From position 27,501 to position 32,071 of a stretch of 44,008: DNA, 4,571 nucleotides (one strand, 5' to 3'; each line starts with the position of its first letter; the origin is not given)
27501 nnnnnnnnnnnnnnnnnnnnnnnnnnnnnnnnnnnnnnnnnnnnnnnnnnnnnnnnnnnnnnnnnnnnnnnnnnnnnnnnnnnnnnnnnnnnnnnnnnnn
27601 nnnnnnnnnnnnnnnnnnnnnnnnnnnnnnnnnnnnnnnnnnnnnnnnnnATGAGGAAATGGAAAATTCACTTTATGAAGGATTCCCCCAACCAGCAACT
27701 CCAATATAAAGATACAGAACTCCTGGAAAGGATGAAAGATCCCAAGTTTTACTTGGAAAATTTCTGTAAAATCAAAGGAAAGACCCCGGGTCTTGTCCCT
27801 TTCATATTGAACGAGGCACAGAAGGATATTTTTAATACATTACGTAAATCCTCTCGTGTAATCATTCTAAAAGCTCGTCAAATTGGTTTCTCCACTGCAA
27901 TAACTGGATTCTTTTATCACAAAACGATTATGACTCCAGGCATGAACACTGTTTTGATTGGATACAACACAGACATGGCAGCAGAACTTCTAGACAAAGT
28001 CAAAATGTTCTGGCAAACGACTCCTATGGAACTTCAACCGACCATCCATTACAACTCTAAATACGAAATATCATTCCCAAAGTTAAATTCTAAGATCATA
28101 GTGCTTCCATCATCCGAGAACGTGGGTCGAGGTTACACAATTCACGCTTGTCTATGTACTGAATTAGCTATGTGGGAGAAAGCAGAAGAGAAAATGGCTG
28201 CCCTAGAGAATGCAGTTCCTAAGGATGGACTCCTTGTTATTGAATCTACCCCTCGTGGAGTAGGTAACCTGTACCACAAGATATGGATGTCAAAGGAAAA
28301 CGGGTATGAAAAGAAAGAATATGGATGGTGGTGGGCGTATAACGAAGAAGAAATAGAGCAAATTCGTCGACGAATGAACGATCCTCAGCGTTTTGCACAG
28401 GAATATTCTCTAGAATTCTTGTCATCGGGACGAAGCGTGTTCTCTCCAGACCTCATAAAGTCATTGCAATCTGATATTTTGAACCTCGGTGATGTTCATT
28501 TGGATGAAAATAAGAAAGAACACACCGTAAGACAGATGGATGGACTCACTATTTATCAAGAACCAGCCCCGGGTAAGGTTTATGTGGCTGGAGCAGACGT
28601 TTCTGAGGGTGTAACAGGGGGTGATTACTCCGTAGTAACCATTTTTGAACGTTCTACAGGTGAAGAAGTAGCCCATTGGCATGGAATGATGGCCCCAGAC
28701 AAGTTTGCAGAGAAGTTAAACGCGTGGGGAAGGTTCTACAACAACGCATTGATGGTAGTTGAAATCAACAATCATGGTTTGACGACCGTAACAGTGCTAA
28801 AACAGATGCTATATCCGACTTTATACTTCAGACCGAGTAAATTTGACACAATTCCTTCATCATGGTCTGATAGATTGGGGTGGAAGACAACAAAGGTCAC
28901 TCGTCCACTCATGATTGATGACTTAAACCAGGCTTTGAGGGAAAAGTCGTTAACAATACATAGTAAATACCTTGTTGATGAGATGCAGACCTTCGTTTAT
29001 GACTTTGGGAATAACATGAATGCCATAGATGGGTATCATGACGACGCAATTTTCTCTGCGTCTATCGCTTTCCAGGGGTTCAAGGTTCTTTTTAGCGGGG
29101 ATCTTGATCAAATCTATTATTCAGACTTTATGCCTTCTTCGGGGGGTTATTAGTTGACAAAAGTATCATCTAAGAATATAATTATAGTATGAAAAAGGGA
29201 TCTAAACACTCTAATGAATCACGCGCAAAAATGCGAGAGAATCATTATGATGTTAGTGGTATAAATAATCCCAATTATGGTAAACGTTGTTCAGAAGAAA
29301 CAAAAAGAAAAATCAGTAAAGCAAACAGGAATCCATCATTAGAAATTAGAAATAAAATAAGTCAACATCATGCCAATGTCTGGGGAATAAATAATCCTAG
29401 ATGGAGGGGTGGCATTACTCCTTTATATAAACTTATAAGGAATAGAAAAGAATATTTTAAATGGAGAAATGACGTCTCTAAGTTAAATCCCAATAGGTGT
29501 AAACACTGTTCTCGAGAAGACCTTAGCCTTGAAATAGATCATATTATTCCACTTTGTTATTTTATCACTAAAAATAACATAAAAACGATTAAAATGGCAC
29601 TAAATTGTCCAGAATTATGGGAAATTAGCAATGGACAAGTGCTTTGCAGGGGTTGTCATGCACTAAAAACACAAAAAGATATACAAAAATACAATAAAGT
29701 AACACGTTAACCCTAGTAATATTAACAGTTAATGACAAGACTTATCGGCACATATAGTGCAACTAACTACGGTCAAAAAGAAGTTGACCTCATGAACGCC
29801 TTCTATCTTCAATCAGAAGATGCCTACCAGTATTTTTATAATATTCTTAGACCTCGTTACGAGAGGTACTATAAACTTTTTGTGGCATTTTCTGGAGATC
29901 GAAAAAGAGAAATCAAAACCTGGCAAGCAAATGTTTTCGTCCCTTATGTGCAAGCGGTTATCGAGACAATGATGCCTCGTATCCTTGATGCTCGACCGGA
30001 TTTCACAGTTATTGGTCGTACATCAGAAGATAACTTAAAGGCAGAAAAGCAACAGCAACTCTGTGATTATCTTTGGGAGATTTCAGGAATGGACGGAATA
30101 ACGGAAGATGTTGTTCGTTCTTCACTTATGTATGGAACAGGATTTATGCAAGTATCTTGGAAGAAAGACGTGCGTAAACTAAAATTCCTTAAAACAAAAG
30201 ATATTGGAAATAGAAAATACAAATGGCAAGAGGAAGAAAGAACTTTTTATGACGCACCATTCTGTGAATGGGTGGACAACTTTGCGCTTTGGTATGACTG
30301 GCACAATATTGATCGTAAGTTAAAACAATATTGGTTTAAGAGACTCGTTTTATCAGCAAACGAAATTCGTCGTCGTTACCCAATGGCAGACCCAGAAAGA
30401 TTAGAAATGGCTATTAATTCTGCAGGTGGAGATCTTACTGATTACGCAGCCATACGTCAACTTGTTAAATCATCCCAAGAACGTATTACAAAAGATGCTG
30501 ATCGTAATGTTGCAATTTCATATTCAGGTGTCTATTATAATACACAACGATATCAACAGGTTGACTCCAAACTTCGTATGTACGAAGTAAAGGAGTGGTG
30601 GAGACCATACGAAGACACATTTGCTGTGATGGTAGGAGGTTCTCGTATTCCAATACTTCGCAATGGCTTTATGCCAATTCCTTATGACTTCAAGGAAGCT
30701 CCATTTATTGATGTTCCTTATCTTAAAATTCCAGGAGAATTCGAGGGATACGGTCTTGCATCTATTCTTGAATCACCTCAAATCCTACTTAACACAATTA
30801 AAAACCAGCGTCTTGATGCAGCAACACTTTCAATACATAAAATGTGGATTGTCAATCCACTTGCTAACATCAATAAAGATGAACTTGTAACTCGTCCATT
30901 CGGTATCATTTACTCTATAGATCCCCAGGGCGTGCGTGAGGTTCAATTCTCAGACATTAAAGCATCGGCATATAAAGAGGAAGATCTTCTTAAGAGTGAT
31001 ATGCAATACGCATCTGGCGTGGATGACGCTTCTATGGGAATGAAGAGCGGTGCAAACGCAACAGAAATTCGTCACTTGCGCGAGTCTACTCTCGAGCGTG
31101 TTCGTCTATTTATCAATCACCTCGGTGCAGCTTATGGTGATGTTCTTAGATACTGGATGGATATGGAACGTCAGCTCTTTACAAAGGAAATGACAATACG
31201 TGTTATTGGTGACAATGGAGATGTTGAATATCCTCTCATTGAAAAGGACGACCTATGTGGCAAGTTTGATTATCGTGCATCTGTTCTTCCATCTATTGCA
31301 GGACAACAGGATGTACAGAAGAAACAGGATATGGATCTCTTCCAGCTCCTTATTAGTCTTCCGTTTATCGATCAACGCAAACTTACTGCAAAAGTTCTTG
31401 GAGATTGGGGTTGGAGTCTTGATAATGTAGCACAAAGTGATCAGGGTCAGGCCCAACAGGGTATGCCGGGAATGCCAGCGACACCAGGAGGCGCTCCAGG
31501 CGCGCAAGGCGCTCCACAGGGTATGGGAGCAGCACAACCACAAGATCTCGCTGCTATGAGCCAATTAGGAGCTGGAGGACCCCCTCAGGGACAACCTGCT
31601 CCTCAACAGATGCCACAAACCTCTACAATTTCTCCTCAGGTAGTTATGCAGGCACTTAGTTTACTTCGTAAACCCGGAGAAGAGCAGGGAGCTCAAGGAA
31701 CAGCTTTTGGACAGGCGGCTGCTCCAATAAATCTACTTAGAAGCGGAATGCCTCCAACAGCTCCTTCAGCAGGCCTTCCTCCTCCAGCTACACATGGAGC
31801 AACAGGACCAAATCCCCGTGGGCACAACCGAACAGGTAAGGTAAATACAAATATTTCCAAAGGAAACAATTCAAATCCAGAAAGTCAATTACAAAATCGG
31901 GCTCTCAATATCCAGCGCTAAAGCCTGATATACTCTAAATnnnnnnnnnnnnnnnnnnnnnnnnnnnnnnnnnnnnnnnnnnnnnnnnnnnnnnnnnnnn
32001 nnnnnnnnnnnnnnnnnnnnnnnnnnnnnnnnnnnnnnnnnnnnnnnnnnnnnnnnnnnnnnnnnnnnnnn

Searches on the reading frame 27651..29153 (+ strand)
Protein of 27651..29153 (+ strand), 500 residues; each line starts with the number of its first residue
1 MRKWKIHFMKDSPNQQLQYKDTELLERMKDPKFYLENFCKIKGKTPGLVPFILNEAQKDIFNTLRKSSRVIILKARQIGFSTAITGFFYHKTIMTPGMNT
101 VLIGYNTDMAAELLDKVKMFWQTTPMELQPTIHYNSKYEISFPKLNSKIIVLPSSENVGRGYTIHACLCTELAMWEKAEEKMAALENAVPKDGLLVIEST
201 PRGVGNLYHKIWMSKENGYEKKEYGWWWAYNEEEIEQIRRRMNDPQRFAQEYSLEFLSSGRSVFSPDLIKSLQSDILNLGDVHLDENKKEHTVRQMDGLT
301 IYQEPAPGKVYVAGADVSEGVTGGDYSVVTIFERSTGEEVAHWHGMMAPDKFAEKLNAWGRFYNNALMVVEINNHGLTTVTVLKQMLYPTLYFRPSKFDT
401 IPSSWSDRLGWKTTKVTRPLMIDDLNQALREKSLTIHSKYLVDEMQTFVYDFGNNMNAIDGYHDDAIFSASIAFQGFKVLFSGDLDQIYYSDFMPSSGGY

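Call 8: search_protein_families(library=phrogs, proteins=[window:27651-29153:+], max_evalue=0.001)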
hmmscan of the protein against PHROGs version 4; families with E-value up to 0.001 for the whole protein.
window:27651-29153:+ (500 aa): 11 families
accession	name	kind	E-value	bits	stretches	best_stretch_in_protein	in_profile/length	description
phrog_2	-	head and packaging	4.2e-38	132.6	1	30-475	253-590/807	terminase large subunit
phrog_38407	-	unknown function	4.1e-34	119.1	1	284-473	155-344/370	-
phrog_24361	-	head and packaging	6.4e-22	79.1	1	340-476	1-137/162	terminase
phrog_5989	-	head and packaging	2.4e-21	77.2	1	28-226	118-311/347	terminase large subunit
phrog_26724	-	unknown function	2.3e-12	47.9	1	23-203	5-185/192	-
phrog_38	-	head and packaging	1.4e-11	44.8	1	228-486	488-712/760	terminase large subunit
phrog_7579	-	head and packaging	1.8e-08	34.9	1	54-251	4-191/239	terminase large subunit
phrog_36964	-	head and packaging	3e-07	29.8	0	87-344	441-705/890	terminase large subunit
phrog_9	-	head and packaging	1.5e-06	28.4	1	37-221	190-384/812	terminase large subunit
phrog_5909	-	head and packaging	0.00017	21.8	1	231-275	44-87/285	terminase large subunit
phrog_675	-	head and packaging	0.00048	19.5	1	23-100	16-88/576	terminase large subunit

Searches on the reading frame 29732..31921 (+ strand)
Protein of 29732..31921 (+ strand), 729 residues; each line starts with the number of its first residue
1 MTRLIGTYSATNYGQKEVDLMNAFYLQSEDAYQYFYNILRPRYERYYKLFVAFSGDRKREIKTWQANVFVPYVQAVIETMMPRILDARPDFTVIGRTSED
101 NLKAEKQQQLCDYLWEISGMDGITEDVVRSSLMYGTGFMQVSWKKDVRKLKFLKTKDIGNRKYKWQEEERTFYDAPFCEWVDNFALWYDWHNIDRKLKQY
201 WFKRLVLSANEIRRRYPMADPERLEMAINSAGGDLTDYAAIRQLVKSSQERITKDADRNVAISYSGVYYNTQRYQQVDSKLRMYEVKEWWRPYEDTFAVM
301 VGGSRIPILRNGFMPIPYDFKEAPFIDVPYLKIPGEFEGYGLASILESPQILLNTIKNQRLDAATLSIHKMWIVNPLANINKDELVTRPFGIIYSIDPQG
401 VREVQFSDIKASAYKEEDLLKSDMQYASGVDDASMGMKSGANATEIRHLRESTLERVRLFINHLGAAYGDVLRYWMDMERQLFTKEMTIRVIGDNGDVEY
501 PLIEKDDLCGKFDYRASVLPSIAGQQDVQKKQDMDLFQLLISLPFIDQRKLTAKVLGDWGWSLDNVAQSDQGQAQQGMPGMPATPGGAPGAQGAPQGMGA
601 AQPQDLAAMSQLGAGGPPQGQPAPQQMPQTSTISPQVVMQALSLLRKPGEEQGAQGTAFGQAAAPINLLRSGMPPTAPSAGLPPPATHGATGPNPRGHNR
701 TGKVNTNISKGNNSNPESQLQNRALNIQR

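Call 20: search_protein_families(library=pfam, proteins=[window:29732-31921:+], max_evalue=0.01)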
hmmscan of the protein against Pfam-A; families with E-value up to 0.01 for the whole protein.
window:29732-31921:+ (729 aa): 2 families
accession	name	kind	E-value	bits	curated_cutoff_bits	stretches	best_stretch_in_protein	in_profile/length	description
PF23899.1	SU10_portal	-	1.3e-21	77.1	30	2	298-518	296-508/593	Phage SU10 portal protein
PF16510.12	P22_portal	-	3.1e-20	72.7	26.1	1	67-612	45-584/594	Phage P22-like portal protein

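Call 21: search_protein_families(library=phrogs, proteins=[window:29732-31921:+], max_evalue=0.001)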
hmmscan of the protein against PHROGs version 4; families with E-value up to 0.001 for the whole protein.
window:29732-31921:+ (729 aa): 3 families
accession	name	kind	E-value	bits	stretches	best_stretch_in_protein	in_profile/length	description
phrog_156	-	head and packaging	1.7e-23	83.9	1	79-610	72-607/681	portal protein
phrog_1216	-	head and packaging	1.5e-20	74.3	1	317-534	335-554/714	portal protein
phrog_332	-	connector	2.3e-15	57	1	101-607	104-555/560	head-tail adaptor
